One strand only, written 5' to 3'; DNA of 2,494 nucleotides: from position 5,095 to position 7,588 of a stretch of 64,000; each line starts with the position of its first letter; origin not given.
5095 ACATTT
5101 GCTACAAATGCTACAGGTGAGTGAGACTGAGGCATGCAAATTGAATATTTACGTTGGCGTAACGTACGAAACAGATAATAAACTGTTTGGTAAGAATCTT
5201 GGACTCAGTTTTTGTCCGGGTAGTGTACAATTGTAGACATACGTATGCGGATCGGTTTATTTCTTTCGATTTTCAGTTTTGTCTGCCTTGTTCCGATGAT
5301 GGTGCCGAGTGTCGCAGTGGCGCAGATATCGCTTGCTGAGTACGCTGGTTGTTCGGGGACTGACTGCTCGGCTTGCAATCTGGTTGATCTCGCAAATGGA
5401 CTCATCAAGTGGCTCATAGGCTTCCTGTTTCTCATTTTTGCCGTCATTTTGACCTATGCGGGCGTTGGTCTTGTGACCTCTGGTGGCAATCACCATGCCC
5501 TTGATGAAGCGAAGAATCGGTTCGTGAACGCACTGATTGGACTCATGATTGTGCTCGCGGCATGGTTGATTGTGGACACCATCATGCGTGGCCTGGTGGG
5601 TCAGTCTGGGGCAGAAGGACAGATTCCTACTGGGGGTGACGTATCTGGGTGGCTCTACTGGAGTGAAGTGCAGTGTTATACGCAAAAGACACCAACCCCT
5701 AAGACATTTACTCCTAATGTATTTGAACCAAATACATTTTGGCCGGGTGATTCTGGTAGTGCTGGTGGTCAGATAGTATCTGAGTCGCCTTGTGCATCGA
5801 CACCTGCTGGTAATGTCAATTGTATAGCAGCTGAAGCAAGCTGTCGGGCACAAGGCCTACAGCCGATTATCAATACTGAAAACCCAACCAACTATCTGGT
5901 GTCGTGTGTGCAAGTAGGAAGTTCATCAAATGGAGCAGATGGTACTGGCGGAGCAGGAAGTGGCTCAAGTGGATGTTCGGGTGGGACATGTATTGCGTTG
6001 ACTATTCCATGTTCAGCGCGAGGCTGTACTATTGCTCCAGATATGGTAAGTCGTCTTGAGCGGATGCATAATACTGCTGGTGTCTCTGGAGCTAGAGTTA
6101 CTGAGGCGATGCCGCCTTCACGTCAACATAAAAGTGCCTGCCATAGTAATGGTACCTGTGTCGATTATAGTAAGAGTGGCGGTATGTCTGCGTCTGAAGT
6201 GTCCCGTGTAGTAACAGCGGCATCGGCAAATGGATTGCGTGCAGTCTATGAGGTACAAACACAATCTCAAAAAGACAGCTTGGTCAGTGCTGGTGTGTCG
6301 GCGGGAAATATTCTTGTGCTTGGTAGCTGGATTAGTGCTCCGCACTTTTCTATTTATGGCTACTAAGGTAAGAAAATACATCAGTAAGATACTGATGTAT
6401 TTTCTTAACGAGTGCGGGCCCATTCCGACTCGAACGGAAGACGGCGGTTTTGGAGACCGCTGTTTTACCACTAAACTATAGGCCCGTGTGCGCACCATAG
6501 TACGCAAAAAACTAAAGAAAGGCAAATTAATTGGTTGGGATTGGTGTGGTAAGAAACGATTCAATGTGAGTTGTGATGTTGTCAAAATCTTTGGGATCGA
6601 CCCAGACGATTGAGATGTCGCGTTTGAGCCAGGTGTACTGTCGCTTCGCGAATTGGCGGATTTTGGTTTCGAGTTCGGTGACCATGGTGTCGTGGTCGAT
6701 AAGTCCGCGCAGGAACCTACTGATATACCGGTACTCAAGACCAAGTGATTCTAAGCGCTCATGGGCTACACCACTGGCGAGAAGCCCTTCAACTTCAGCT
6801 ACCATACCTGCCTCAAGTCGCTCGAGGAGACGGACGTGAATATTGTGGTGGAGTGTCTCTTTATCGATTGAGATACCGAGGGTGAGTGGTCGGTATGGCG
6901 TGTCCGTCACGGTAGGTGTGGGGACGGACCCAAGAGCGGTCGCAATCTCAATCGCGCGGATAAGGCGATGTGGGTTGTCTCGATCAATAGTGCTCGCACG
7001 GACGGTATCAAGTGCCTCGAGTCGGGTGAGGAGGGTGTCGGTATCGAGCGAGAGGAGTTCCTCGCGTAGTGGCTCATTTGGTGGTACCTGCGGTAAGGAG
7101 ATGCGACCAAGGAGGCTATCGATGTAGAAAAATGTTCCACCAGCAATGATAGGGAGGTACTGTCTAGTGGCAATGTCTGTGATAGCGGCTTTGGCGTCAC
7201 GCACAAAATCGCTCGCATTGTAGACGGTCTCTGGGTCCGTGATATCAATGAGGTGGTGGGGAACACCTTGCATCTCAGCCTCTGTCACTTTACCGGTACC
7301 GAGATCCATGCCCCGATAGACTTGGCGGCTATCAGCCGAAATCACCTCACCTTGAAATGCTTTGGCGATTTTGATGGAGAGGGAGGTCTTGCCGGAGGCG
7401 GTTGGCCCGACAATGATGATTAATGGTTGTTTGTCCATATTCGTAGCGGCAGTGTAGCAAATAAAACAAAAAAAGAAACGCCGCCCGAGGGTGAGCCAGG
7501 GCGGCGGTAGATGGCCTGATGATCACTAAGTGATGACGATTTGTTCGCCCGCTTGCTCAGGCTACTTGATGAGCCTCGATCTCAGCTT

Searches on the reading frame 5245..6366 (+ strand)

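Call 100: search_protein_families(library=pfam, proteins=[window:5245-6366:+], max_evalue=0.001)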
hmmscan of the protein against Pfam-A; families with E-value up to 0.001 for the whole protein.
window:5245-6366:+ (373 aa): 1 family
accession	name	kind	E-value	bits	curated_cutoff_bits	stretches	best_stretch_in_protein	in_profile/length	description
PF18895.5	T4SS_pilin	-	1.5e-08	35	26.6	1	46-113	5-71/71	Type IV secretion system pilin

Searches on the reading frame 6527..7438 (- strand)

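Call 100: search_protein_families(library=pfam, proteins=[window:6527-7438:-], max_evalue=0.001)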
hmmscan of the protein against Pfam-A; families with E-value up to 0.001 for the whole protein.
window:6527-7438:- (303 aa): 3 families
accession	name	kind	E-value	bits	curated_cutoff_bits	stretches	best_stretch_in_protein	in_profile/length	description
PF01715.23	IPPT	-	7.7e-63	212.8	23.6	1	39-274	1-243/243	IPP transferase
PF01745.22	IPT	-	2.4e-09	37.4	20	1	7-65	4-63/233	Isopentenyl transferase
PF13671.12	AAA_33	-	8.8e-05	23.3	27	0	6-100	1-76/143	AAA domain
